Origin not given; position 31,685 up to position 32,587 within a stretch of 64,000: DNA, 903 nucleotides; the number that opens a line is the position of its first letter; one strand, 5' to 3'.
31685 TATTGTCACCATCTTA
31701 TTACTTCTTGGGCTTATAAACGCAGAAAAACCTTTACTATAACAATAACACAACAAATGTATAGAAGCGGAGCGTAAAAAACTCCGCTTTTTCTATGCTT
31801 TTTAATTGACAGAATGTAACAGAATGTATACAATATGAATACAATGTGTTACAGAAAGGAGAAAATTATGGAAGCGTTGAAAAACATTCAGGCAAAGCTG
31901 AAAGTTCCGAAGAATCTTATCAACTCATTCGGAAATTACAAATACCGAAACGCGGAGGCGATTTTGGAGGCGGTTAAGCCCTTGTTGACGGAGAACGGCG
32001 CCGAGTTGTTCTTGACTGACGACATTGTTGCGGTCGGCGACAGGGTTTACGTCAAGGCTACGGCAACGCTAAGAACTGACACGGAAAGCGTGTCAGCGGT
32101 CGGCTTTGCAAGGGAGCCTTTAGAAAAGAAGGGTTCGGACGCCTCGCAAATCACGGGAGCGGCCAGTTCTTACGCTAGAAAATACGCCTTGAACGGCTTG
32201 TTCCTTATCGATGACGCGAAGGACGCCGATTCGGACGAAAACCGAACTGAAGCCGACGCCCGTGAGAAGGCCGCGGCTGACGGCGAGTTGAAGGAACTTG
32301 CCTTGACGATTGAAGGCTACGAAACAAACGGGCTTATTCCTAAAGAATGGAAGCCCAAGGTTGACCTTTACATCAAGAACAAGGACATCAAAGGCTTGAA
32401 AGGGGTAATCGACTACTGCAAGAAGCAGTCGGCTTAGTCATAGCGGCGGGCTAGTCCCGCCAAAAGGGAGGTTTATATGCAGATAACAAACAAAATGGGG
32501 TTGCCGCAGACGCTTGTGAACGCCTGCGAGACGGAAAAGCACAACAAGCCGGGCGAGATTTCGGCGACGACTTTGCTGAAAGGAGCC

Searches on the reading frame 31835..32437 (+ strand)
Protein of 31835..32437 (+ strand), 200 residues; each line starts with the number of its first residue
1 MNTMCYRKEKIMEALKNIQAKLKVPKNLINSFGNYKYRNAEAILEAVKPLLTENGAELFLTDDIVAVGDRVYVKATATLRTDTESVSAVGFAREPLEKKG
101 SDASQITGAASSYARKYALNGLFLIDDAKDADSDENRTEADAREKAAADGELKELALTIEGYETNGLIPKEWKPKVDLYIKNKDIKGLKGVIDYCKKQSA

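Call 46: search_protein_families(library=pfam, max_evalue=0.01, proteins=[window:31835-32437:+])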
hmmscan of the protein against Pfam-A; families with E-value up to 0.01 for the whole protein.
window:31835-32437:+ (200 aa): 1 family
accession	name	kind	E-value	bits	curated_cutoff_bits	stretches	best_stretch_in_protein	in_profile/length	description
PF04404.17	ERF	-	5.2e-36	124.4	25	1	12-149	2-142/153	ERF superfamily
